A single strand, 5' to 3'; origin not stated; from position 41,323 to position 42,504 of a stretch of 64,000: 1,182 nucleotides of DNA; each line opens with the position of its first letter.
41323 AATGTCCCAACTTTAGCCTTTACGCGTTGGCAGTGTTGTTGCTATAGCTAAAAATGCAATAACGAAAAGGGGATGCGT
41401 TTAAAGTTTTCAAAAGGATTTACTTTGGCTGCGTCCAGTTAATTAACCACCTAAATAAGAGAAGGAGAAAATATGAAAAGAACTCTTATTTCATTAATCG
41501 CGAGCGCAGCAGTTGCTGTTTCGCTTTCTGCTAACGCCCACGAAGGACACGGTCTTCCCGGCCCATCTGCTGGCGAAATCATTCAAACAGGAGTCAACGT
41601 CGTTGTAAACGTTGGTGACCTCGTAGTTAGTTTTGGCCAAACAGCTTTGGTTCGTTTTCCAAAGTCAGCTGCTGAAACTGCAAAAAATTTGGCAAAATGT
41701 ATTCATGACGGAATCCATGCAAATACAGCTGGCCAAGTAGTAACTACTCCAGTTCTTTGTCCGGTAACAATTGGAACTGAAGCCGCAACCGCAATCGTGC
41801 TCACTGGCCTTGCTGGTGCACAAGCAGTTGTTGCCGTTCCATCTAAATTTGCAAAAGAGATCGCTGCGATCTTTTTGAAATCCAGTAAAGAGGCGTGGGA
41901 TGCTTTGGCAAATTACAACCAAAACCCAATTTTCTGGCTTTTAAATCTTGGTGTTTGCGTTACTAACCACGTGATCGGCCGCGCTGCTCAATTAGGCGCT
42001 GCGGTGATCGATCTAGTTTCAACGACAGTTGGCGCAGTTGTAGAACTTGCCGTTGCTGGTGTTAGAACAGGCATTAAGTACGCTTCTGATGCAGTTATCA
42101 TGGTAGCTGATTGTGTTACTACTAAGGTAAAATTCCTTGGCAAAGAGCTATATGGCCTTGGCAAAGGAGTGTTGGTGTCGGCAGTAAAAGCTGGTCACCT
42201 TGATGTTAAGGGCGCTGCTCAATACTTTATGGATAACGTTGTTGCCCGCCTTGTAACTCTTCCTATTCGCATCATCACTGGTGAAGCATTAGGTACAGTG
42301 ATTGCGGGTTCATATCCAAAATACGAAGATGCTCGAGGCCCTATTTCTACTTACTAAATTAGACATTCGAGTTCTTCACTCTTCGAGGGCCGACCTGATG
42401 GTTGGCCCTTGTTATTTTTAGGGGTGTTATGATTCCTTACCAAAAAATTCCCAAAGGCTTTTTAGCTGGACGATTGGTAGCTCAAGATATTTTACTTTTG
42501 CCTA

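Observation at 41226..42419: Sigma-54 promoter driving a monocistronic, strongly translated secreted protein of no recognisable family (P1)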

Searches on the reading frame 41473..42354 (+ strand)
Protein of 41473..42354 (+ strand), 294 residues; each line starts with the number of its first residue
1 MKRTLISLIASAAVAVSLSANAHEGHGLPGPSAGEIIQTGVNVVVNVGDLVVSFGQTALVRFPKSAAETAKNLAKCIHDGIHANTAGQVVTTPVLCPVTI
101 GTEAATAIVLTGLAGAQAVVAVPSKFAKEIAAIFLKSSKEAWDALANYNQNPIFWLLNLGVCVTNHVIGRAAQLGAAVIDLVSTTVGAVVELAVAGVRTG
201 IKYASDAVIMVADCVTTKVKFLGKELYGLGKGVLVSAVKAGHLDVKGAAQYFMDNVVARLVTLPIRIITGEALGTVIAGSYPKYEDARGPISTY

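Call 6: search_protein_families(library=pfam, proteins=[window:41473-42354:+], max_evalue=1)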
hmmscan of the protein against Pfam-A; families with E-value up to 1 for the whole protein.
window:41473-42354:+ (294 aa): 0 families

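Call 7: search_protein_families(library=ncbifam, proteins=[window:41473-42354:+], max_evalue=1)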
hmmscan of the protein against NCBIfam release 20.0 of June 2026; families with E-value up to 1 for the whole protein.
window:41473-42354:+ (294 aa): 0 families

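Call 11: find_homologous_proteins(query=window:41473-42354:+, max_evalue=0.001)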
Query window:41473-42354:+ (294 aa): 7 proteins with E <= 0.001 among 8000 candidates.
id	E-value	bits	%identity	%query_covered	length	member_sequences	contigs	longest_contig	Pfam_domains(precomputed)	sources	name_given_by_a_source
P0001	7.1e-181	617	100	100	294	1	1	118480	-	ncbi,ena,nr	ncbi:MAG: hypothetical protein A4S09_04580 [Proteobacteria bacterium SG_bin7]|nr:MAG: hypothetical p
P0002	9.2e-161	551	88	100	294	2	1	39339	-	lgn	-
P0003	3.6e-119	415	71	97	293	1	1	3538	-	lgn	-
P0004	5.6e-116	404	71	95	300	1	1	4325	-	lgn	-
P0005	7.6e-115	401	71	95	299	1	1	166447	-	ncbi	-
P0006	4.9e-109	382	69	95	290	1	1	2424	-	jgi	jgi:hypothetical protein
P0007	2.4e-108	379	69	94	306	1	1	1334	-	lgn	-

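Call 16: find_encoding_contigs(protein=P0002, flank=6000, max_places=3)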
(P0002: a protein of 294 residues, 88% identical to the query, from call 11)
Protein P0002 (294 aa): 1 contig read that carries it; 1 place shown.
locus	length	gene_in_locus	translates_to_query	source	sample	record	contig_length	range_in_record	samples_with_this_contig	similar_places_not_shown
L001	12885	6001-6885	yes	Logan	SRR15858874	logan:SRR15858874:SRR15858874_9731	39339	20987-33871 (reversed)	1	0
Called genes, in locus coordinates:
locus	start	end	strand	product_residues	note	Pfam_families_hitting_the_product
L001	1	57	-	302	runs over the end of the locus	PF00294:PfkB, PF08543:Phos_pyr_kin (faint)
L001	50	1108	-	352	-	PF21016:RlmN_N, PF04055:Radical_SAM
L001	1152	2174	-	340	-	PF00294:PfkB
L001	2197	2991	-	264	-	-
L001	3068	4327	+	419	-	PF02812:ELFV_dehydrog_N, PF00208:ELFV_dehydrog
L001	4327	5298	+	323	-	PF01180:DHO_dh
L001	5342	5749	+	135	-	PF00293:NUDIX, PF14815:NUDIX_4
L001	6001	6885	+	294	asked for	-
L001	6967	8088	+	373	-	PF00152:tRNA-synt_2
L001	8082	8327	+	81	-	-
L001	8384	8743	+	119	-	PF03330:DPBB_1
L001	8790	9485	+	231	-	PF00072:Response_reg, PF00486:Trans_reg_C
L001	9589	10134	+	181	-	PF07700:HNOB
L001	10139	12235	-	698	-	PF00512:HisKA, PF02518:HATPase_c, PF00072:Response_reg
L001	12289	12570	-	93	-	PF00216:Bac_DNA_binding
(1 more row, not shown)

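Call 17: find_encoding_contigs(protein=P0005, flank=6000, max_places=3)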
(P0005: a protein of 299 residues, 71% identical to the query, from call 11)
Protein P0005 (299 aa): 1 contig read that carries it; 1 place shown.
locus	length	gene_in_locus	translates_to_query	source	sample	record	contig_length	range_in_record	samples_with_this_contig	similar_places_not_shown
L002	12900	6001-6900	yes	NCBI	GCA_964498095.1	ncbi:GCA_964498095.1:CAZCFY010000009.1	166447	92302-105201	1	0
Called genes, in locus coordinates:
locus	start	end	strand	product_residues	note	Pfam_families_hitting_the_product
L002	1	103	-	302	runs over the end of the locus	PF00294:PfkB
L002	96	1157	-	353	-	PF21016:RlmN_N, PF04055:Radical_SAM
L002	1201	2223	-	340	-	PF00294:PfkB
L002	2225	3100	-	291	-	-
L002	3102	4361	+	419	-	PF02812:ELFV_dehydrog_N, PF00208:ELFV_dehydrog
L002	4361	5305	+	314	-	PF01180:DHO_dh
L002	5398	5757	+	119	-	PF00293:NUDIX, PF14815:NUDIX_4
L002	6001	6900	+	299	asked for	-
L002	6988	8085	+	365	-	PF00152:tRNA-synt_2, PF01409:tRNA-synt_2d (faint)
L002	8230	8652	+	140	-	PF03330:DPBB_1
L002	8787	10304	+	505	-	PF13415:Beta-prop_FBX42 (faint), PF24996:NANM (faint), PF25852:DUF6242_C, PF24681:Kelch_KLHDC2_KLHL20_DRC7, PF13964:Beta-prop_Calicin (weak)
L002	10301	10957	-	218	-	PF00072:Response_reg, PF00512:HisKA (weak)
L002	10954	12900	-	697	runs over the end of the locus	PF00512:HisKA, PF02518:HATPase_c, PF00072:Response_reg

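Call 18: find_encoding_contigs(protein=P0003, flank=3000, max_places=2)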
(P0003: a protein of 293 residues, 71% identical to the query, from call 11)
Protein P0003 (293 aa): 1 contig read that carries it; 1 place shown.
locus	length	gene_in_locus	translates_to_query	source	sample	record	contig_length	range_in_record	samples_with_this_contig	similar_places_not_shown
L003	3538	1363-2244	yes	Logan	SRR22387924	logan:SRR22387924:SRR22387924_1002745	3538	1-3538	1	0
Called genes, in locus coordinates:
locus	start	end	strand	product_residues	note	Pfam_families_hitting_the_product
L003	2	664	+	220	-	?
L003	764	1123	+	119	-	PF00293:NUDIX, PF14815:NUDIX_4, PF22327:Nudt16-like (weak)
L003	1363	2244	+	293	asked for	-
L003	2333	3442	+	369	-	PF00152:tRNA-synt_2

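Call 19: find_encoding_contigs(protein=P0004, flank=3000, max_places=2)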
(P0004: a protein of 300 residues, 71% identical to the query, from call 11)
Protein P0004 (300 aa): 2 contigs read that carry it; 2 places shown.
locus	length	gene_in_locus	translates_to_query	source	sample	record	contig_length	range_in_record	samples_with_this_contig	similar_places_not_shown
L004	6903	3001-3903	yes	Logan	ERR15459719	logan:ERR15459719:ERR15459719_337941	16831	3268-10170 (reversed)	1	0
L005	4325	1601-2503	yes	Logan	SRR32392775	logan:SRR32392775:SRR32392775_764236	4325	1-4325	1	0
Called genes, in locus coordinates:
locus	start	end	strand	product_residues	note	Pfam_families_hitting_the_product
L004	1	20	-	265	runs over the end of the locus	-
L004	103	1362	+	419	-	PF02812:ELFV_dehydrog_N, PF00208:ELFV_dehydrog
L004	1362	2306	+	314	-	PF01180:DHO_dh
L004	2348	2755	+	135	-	PF00293:NUDIX, PF14815:NUDIX_4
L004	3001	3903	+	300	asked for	-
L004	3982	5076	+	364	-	PF00152:tRNA-synt_2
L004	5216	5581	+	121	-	PF03330:DPBB_1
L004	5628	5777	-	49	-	-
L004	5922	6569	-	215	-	PF00072:Response_reg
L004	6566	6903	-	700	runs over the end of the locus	PF00512:HisKA, PF02518:HATPase_c, PF00072:Response_reg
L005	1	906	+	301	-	?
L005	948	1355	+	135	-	PF00293:NUDIX, PF14815:NUDIX_4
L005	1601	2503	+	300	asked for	-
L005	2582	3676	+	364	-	PF00152:tRNA-synt_2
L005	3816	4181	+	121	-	PF03330:DPBB_1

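Call 20: find_encoding_contigs(protein=P0006, flank=3000, max_places=2)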
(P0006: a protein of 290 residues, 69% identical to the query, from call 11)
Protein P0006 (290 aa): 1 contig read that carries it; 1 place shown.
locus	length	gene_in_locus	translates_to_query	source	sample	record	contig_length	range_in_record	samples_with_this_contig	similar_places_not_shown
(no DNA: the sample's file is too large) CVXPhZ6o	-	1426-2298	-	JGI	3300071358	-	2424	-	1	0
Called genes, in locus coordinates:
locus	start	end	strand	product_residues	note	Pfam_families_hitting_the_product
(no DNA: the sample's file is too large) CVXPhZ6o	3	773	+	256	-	?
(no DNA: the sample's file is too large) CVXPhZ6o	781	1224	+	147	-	PF00293:NUDIX, PF14815:NUDIX_4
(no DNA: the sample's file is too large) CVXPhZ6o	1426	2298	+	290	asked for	-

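Call 21: find_encoding_contigs(protein=P0007, flank=3000, max_places=2)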
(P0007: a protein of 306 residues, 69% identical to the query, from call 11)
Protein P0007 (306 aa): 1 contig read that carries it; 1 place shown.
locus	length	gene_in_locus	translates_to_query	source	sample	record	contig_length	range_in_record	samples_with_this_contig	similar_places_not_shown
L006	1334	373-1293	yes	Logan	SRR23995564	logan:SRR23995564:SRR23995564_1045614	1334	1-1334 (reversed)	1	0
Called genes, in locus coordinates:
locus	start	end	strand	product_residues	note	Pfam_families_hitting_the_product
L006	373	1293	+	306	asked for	-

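Call 23: predict_structure(alignment_id=A1)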
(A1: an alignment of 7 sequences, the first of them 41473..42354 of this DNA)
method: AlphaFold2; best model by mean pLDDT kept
length: 294 residues; sequences in the alignment: 7
mean_pLDDT: 38.3   pTM: 0.30
mean pLDDT of the five models: 38.3, 38.1, 37.9, 36.6, 33.0
residues with pLDDT >= 90: 0; 70-90: 0; 50-70: 14; < 50: 280
segments of 3 or more residues with pLDDT < 50: 1-78, 80-139, 144-146, 148-223, 239-294
pLDDT, mean of each block of 10 residues (from residue 1): 22 23 28 24 27 27 36 47 37 43 44 36 43 46 45 42 47 41 33 38 38 39 50 48 45 49 47 40 28 25
secondary structure, 60 per line:
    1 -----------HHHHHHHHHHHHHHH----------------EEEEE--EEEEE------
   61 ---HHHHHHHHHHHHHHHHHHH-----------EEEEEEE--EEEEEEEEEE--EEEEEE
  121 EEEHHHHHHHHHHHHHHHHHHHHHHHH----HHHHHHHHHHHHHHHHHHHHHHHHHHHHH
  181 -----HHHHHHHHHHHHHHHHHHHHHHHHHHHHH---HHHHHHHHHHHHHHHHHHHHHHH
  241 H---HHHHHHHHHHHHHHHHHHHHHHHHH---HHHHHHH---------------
elements in order: H12-26 E43-47 E50-54 H64-82 E94-100 E103-112 E115-123 H124-147 H152-180 H186-214 H218-241 H245-269 H273-279

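Call 25: search_protein_representatives(alignment_id=A1)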
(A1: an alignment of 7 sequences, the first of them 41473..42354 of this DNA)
Query: 7 sequences, 299 profile positions. Proteins with E-value up to 0.001 (for the whole library): 5; up to 1e-10: 4; up to 1e-30: 3. The best 5 are listed.
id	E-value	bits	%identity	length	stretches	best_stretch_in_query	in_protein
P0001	5.6e-159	544.6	-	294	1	1-298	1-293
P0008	5.8e-83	295.1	-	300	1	1-282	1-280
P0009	1.5e-71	257.5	-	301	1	1-289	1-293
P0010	3.4e-15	72.6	-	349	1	2-236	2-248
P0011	9.6e-07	44.8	-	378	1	5-222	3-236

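Call 31: find_related_loci(query=A3, collection=genome_contigs, flank=10000)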
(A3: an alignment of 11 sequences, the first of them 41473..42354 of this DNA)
Query A3 (294 aa) in genome_contigs; peptide patterns used: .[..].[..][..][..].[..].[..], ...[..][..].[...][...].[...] (x = any residue, [..] = any of these).
48 stretches matched a pattern; 3 encode a relative of the query (tblastn E <= 1e-3); 3 distinct loci.
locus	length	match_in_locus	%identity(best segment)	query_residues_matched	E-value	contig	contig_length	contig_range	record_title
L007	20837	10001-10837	71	1-278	5e-117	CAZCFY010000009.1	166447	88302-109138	MAG TPA_asm: uncultured Bdellovibrionales bacterium isolate SRP287453_co1_314 genome assembly, contig: NODE_74_length_16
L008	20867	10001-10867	51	1-288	4e-83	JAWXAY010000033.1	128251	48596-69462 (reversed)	MAG: Pseudomonadota bacterium isolate MP5IB2.201 k99_866958, whole genome shotgun sequence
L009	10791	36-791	42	40-289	1e-56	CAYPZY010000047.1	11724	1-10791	MAG TPA_asm: uncultured Bdellovibrionales bacterium isolate binchicken_co396_49 genome assembly, contig: NODE_7213_lengt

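Call 34: find_encoding_contigs(protein=P0008, flank=4000, max_places=3)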
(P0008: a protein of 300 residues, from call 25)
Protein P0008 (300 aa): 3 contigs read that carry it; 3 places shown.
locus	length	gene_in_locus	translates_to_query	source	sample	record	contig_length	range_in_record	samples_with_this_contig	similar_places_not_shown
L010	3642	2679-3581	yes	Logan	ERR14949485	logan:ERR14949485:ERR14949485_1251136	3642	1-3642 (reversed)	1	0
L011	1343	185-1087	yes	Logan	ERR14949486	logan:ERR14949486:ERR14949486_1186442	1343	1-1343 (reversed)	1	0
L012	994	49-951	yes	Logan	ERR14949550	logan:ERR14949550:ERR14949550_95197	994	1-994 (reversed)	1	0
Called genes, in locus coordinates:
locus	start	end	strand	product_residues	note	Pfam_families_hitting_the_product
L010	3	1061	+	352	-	?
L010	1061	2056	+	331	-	PF01180:DHO_dh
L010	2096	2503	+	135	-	PF00293:NUDIX, PF14815:NUDIX_4, PF22327:Nudt16-like (weak)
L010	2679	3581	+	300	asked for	-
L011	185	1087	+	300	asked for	-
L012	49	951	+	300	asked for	-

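Call 35: find_related_loci(query=A3, collection=metagenome_contigs, flank=5000)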
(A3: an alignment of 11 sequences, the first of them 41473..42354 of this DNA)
Query A3 (294 aa) in metagenome_contigs; peptide patterns used: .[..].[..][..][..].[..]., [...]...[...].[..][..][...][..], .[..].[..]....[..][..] (x = any residue, [..] = any of these).
506 stretches matched a pattern; 2 encode a relative of the query (tblastn E <= 1e-3); 2 distinct loci.
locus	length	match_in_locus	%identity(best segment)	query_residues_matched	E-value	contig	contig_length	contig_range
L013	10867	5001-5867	51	1-288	2e-83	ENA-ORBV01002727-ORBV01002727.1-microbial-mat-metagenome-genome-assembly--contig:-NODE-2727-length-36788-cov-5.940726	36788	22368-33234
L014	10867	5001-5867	51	1-288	2e-83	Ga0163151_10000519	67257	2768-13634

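Call 36: find_encoding_contigs(protein=P0009, flank=4000, max_places=2)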
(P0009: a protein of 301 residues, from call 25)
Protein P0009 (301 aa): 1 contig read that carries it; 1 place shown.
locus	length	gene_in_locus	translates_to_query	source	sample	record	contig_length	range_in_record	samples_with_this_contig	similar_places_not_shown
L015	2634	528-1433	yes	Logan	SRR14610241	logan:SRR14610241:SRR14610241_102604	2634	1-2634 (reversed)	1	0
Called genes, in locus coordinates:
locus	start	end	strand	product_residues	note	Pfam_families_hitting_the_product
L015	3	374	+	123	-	?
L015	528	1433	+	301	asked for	-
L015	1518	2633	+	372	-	?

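Call 37: find_encoding_contigs(protein=P0010, flank=4000, max_places=2)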
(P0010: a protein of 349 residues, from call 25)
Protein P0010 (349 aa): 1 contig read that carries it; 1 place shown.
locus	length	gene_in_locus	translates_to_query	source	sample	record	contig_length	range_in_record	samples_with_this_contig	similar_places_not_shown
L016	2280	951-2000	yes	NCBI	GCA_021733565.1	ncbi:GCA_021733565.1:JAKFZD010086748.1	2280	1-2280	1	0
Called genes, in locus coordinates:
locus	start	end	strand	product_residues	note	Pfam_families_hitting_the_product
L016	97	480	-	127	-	-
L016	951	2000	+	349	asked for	-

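Call 38: find_encoding_contigs(protein=P0011, flank=4000, max_places=2)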
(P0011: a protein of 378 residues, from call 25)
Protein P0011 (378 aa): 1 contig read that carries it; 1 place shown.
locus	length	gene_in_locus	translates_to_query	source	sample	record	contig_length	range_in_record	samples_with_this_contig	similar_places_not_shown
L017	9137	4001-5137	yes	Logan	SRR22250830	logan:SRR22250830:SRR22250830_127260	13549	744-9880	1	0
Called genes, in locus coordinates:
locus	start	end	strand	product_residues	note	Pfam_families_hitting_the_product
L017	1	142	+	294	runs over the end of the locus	?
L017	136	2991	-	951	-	PF02347:GDC-P, PF00266:Aminotran_5 (faint), PF02347:GDC-P, PF21478:GcvP2_C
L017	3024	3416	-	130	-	-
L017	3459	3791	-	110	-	PF14114:DUF4286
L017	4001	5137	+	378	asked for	-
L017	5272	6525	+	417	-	PF13439:Glyco_transf_4 (faint), PF13579:Glyco_trans_4_4, PF00534:Glycos_transf_1, PF13692:Glyco_trans_1_4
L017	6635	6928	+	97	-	PF00216:Bac_DNA_binding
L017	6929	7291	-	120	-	PF03330:DPBB_1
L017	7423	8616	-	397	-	PF00152:tRNA-synt_2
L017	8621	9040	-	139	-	PF00293:NUDIX, PF14815:NUDIX_4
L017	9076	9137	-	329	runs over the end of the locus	PF01180:DHO_dh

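Call 49: find_homologous_proteins(query=A3, max_evalue=0.01)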
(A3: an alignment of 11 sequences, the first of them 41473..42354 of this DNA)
Query A3 (11 sequences) (294 aa, profile of the alignment): 8 proteins with E <= 0.01 among 8000 candidates.
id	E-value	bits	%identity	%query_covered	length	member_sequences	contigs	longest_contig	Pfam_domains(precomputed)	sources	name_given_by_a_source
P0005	2.7e-142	491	71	95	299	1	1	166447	-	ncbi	-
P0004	3.7e-141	488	71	95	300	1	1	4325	-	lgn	-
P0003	4.5e-138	477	71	97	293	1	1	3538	-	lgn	-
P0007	2.7e-137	475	69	94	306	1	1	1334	-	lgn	-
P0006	6.8e-132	457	69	95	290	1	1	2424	-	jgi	jgi:hypothetical protein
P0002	2.7e-129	449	88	100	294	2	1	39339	-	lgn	-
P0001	1.5e-128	446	100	100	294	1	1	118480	-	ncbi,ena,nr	ncbi:MAG: hypothetical protein A4S09_04580 [Proteobacteria bacterium SG_bin7]|nr:MAG: hypothetical p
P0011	8.0e-94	332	24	74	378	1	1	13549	-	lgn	-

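Call 57: search_solved_structures(query=A3, max_evalue=10, show_alignments=2)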
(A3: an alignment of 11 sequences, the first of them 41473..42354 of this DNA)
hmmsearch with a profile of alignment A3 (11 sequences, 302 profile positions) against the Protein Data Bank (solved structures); distinct sequences matched with E-value up to 10: 0.

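Call 59: predict_structure(alignment_id=A6)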
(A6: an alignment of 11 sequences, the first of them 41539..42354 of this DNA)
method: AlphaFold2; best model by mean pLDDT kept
length: 272 residues; sequences in the alignment: 11
mean_pLDDT: 45.6   pTM: 0.31
mean pLDDT of the five models: 45.6, 43.9, 42.5, 40.9, 39.9
residues with pLDDT >= 90: 0; 70-90: 4; 50-70: 119; < 50: 149
segments of 3 or more residues with pLDDT < 50: 1-40, 62-102, 152-197, 259-272
pLDDT, mean of each block of 10 residues (from residue 1): 32 28 28 40 55 56 45 42 35 32 51 62 68 58 51 47 28 24 26 43 59 58 60 62 57 53 37 32
secondary structure, 60 per line:
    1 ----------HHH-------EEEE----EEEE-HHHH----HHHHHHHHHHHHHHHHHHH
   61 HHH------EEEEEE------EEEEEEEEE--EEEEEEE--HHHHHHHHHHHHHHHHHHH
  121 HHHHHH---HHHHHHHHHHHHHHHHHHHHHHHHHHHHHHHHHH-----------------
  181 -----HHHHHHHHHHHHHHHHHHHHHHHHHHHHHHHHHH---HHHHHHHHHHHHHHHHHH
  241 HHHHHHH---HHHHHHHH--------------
elements in order: E21-24 E29-32 H34-37 H42-63 E70-75 E82-90 E93-99 H102-126 H130-163 H186-219 H223-247 H251-258

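Call 64: fold_search(model_id=the predicted structure, library=pdb)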
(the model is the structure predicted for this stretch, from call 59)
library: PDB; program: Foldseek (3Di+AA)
matches with E <= 10: 283; with E <= 0.001: 0
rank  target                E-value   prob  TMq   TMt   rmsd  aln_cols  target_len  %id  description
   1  3h7g                  1.6e-01  0.35  0.17  0.25  22.4       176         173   12  Apo-FR with AU ions (released 2009-09-15)
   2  6tss                  1.7e-01  0.44  0.17  0.25  21.9       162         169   11  Crystal structure of horse L ferritin (HoLf) Fe(III)-loaded for 60 minutes (released 2020-02-19)
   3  7viu                  1.7e-01  0.44  0.17  0.25  21.8       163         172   10  Crystal structure of Au(200EQ)-apo-R168C/L169C-rHLFr (released 2022-06-08)
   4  2za6                  1.8e-01  0.38  0.17  0.25  22.9       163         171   12  recombinant horse L-chain apoferritin (released 2008-01-22)
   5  2za8                  1.9e-01  0.38  0.17  0.26  22.0       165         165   12  recombinant horse L-chain apoferritin N-terminal deletion mutant (residues 1-8) (released 2008-01-22)
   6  2v2l                  1.9e-01  0.25  0.16  0.21  23.4       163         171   13  Mutant (E53,56,57,60Q) recombinant horse spleen apoferritin cocrystallized with haemin in acidic conditions (released 2008-06-24)
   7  2zg8                  2.0e-01  0.38  0.17  0.25  21.8       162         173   12  Crystal Structure of Pd(allyl)/apo-H49AFr (released 2008-08-26)
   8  2za7                  2.2e-01  0.25  0.16  0.21  23.4       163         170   13  recombinant horse L-chain apoferritin N-terminal deletion mutant (residues 1-4) (released 2008-01-22)
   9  8h8n                  2.3e-01  0.35  0.17  0.25  21.7       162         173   13  Crystal structure of apo-R52Y/E56Y/R59Y/E63Y-rHLFr (released 2023-10-04)
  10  2v2m                  2.3e-01  0.25  0.16  0.21  23.2       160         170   13  Mutant (E53,56,57,60Q) recombinant horse spleen apoferritin cocrystallized with haemin in basic conditions (released 2008-06-24)
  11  8h8m                  2.4e-01  0.35  0.17  0.25  21.9       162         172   11  Crystal structure of apo-E53F/E57F/E60F/E64F-rHLFr (released 2023-10-04)
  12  4z3b                  2.6e-01  0.28  0.17  0.25  22.4       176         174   12  Crystal structure of MnCO/apo-R52CFr (released 2015-10-21)
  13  9kf9                  2.7e-01  0.38  0.17  0.25  21.4       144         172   10  Crystal structure of ferritin mutant(E53H/E56H/E57H/R59H/E60H/E63H) (released 2025-09-24)
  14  9kp7                  2.7e-01  0.33  0.17  0.24  22.8       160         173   11  Crystal structure of Horse spleen L-ferritin mutant (R59F) with Nile Red (released 2025-03-05)
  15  9kpa                  2.7e-01  0.33  0.17  0.25  21.7       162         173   12  Crystal structure of Horse spleen L-ferritin mutant (R59F) (released 2025-03-05)
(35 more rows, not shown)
